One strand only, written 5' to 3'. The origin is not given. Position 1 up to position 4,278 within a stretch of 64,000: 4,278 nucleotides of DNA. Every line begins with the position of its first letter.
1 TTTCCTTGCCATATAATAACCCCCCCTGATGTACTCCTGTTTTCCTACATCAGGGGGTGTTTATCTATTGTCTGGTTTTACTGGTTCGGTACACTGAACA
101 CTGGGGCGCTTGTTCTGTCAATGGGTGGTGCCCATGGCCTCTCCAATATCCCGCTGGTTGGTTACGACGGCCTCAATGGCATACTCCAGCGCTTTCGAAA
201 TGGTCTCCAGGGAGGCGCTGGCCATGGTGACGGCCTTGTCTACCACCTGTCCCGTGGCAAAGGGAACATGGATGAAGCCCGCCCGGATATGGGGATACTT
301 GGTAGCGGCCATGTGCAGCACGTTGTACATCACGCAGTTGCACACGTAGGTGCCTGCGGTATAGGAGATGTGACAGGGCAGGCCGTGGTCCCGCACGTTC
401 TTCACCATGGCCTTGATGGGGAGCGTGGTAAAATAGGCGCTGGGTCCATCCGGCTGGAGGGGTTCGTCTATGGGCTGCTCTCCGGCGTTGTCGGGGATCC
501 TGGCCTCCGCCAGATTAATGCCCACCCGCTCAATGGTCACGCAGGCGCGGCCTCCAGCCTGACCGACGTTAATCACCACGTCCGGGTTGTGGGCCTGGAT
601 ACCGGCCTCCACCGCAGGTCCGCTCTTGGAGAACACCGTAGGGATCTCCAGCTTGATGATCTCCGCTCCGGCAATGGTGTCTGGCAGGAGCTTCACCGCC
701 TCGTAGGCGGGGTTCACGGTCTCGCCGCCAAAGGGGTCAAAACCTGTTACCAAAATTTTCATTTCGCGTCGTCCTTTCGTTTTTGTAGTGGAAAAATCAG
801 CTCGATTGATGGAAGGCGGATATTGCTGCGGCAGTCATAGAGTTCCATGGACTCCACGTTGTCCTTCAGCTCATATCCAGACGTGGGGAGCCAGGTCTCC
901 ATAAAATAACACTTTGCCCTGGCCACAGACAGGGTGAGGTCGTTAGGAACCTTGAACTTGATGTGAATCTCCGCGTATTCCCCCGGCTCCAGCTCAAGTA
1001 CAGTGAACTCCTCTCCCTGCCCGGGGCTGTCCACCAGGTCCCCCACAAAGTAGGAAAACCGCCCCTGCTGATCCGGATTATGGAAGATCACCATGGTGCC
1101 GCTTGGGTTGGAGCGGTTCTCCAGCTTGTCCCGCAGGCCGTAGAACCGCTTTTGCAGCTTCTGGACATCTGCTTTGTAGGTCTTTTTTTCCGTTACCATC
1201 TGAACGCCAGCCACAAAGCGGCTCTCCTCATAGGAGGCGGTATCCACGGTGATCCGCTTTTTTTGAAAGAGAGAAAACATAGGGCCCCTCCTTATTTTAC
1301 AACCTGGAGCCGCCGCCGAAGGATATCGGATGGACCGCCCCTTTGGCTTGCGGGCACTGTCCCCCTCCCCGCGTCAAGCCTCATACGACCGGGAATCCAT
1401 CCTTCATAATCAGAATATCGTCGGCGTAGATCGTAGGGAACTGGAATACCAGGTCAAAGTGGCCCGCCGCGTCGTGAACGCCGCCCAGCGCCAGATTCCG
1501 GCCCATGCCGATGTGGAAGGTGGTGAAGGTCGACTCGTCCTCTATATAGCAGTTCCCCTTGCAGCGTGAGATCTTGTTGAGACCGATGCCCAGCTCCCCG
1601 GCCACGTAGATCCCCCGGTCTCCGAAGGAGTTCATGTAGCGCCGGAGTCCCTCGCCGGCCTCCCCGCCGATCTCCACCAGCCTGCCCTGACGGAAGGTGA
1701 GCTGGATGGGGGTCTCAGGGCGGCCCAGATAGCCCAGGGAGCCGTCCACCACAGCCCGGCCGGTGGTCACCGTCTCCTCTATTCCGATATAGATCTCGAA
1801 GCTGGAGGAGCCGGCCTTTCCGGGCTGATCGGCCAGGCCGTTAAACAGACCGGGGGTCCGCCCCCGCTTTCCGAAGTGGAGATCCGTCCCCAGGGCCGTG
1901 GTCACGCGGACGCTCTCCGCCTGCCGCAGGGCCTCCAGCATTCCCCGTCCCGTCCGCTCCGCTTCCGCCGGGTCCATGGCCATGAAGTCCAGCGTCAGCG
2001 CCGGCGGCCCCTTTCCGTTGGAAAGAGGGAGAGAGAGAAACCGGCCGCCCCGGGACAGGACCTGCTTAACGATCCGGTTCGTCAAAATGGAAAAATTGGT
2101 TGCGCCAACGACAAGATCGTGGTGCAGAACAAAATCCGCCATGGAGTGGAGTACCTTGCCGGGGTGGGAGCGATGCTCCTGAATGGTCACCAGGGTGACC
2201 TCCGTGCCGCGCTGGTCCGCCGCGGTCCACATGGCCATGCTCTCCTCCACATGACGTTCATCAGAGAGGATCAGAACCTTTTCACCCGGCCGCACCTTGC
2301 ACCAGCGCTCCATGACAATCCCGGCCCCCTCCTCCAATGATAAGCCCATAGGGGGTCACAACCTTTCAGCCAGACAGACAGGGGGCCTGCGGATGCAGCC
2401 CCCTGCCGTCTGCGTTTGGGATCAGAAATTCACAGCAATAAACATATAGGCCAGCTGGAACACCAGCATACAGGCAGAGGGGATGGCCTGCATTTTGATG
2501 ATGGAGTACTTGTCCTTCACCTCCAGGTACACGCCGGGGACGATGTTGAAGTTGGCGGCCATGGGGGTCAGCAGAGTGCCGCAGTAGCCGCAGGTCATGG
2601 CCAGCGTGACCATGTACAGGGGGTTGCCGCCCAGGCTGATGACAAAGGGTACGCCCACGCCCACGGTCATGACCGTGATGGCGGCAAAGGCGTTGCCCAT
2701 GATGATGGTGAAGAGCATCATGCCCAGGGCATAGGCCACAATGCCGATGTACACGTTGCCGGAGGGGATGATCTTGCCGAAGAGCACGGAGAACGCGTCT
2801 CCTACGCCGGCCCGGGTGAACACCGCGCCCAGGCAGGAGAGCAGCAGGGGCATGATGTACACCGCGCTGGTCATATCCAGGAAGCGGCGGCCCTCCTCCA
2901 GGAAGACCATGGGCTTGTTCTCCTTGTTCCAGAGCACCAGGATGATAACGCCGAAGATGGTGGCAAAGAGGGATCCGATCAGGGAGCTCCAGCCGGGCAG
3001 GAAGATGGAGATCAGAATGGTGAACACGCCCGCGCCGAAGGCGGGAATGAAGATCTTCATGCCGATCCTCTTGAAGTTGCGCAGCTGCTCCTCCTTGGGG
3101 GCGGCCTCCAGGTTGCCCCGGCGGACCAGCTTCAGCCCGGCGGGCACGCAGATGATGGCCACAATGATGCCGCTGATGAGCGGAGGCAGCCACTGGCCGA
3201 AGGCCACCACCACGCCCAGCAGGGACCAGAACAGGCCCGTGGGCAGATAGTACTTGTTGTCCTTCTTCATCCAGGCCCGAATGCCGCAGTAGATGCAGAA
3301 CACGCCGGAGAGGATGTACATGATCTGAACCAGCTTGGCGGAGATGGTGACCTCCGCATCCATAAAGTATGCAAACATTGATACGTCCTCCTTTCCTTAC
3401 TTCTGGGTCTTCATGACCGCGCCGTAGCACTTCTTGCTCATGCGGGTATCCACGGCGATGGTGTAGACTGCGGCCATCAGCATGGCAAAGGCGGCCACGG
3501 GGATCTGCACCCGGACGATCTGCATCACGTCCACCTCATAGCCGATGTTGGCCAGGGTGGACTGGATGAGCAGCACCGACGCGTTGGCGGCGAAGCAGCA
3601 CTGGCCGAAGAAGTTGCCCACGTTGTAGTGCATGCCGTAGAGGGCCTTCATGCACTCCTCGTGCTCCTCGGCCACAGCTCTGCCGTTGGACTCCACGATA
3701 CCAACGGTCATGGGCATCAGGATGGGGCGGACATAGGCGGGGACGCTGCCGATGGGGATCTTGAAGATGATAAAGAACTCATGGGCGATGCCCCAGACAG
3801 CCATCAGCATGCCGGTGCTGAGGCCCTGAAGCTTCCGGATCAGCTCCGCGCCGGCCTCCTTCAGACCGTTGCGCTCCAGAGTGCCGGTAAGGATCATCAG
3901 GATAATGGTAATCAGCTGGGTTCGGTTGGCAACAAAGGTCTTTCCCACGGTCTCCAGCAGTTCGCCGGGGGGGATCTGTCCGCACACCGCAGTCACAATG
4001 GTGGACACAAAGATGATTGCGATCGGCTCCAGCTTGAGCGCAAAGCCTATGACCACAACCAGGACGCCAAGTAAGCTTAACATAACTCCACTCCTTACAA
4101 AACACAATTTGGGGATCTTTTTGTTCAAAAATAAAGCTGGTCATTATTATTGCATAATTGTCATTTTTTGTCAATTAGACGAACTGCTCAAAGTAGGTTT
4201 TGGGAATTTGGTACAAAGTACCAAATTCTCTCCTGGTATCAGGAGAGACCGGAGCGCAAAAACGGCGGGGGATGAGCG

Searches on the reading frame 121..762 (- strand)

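Call 37: search_protein_families(library=pfam, proteins=[window:121-762:-], max_evalue=0.0001)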
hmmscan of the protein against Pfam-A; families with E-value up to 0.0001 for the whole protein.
window:121-762:- (214 aa): 1 family
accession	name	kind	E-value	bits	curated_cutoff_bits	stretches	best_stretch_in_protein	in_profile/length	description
PF01470.22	Peptidase_C15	-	1.9e-77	260.3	22.7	1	1-200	1-202/204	Pyroglutamyl peptidase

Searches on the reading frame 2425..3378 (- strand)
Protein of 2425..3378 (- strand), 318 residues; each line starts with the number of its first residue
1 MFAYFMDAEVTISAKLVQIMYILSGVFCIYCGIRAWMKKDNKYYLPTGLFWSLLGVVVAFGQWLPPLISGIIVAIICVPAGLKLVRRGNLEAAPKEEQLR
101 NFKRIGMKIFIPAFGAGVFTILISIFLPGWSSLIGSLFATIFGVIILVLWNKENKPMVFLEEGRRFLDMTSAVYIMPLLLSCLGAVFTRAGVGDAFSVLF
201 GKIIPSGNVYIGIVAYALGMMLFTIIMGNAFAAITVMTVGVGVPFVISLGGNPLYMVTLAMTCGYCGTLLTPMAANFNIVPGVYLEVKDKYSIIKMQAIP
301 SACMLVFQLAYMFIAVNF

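Call 37: search_protein_families(library=pfam, proteins=[window:2425-3378:-], max_evalue=0.0001)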
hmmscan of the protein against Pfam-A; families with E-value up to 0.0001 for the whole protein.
window:2425-3378:- (318 aa): 1 family
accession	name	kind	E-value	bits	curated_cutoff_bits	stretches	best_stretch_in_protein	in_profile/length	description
PF06166.18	DUF979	-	1.7e-101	339.9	26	1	18-314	1-304/307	Protein of unknown function (DUF979)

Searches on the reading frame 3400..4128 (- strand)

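Call 37: search_protein_families(library=pfam, proteins=[window:3400-4128:-], max_evalue=0.0001)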
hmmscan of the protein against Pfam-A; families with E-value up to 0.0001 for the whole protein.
window:3400-4128:- (243 aa): 1 family
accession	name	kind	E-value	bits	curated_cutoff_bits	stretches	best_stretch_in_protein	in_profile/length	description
PF06149.18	DUF969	-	3.6e-65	220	32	1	16-230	1-215/216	Protein of unknown function (DUF969)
